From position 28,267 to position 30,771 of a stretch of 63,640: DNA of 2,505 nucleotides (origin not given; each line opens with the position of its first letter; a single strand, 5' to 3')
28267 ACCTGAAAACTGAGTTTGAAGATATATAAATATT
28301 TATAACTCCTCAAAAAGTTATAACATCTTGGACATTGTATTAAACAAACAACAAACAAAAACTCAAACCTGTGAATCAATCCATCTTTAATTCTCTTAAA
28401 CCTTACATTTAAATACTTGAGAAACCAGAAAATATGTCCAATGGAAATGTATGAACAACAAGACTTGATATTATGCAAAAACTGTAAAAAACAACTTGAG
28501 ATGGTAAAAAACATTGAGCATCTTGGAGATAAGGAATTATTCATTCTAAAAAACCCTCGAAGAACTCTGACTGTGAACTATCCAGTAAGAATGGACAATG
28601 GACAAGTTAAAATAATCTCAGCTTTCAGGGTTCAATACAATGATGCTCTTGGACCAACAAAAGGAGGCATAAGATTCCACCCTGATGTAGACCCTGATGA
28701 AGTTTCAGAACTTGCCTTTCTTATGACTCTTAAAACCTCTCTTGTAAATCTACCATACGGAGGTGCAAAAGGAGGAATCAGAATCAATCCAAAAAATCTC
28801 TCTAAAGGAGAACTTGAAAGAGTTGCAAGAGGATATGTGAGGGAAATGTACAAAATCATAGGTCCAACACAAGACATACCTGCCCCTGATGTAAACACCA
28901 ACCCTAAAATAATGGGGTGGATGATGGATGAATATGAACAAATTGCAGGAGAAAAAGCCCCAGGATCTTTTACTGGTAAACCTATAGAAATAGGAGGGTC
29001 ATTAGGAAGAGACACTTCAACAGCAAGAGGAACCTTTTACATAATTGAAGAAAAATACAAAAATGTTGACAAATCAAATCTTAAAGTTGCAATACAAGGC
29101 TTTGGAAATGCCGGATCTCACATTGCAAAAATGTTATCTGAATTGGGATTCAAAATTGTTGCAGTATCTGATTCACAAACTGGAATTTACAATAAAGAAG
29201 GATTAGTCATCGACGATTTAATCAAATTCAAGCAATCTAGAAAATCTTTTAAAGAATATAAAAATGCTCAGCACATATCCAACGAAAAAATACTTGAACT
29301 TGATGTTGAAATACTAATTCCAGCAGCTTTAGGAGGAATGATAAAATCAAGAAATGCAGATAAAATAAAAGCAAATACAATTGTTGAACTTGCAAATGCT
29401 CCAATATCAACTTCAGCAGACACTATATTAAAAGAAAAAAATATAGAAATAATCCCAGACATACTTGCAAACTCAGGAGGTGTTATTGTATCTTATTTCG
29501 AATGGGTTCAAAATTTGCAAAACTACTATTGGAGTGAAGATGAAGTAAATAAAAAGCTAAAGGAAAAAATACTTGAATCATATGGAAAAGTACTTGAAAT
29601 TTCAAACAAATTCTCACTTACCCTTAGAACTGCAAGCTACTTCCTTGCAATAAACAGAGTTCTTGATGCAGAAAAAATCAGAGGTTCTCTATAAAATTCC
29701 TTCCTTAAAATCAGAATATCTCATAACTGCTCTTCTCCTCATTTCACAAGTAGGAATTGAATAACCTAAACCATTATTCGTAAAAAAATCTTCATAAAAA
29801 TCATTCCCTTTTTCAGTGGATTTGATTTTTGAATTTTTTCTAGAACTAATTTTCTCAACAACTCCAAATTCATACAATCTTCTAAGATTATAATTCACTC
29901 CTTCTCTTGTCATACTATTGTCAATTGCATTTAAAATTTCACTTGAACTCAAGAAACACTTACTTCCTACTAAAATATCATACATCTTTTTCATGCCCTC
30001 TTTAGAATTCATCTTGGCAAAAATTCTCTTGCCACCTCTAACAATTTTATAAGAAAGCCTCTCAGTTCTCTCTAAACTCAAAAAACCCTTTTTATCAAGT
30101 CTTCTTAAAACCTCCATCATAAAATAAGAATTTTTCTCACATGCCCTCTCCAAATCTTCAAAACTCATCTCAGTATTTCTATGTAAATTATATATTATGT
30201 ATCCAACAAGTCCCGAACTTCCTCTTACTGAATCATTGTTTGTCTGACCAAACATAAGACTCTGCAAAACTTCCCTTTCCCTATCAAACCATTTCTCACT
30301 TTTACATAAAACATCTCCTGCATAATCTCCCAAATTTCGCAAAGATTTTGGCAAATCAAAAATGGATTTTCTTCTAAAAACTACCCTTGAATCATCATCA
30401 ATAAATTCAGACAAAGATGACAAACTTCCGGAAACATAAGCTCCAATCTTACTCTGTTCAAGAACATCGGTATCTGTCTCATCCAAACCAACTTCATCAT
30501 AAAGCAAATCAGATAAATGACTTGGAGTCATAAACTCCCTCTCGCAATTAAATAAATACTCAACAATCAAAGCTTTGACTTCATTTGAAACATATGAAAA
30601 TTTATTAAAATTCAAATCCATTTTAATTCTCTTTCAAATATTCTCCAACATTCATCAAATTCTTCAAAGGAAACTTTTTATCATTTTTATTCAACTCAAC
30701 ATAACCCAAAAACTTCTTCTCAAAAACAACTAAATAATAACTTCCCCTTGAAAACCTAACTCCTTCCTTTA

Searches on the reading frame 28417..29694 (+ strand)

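Call 44: search_protein_families(library=pfam, proteins=[window:28417-29694:+], max_evalue=0.00001)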
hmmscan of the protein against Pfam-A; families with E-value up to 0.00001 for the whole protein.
window:28417-29694:+ (425 aa): 2 families
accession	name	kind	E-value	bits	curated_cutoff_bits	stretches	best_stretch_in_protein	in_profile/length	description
PF00208.27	ELFV_dehydrog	-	4.4e-73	246.4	23.4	1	193-423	1-241/241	Glutamate/Leucine/Phenylalanine/Valine dehydrogenase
PF02812.23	ELFV_dehydrog_N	-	7.3e-56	187.9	25.3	1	47-174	1-128/129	Glu/Leu/Phe/Val dehydrogenase, dimerisation domain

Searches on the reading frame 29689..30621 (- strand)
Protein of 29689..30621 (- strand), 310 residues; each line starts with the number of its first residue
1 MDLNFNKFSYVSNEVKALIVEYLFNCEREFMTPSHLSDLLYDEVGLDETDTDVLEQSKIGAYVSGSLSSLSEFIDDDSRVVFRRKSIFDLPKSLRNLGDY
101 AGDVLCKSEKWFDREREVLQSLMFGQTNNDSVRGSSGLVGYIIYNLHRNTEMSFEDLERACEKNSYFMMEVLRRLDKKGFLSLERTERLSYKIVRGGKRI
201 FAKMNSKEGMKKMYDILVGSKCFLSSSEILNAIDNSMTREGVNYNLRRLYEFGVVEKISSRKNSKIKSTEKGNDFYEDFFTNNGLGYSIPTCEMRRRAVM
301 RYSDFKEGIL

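Call 44: search_protein_families(library=pfam, proteins=[window:29689-30621:-], max_evalue=0.00001)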
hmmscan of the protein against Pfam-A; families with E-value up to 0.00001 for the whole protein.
window:29689-30621:- (310 aa): 0 families

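Call 49: search_protein_families(library=pfam, proteins=[window:29689-30621:-], max_evalue=0.05)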
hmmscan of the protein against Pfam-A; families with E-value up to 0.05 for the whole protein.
window:29689-30621:- (310 aa): 3 families
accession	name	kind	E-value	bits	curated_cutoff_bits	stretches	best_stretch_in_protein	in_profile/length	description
PF12802.13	MarR_2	-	0.0011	19.6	27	0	141-187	9-56/61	MarR family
PF13463.12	HTH_27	-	0.0039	17.9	22.2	0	142-186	8-51/68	Winged helix DNA-binding domain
PF01978.25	TrmB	-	0.047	14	25.6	0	170-194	41-65/68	Sugar-specific transcriptional regulator TrmB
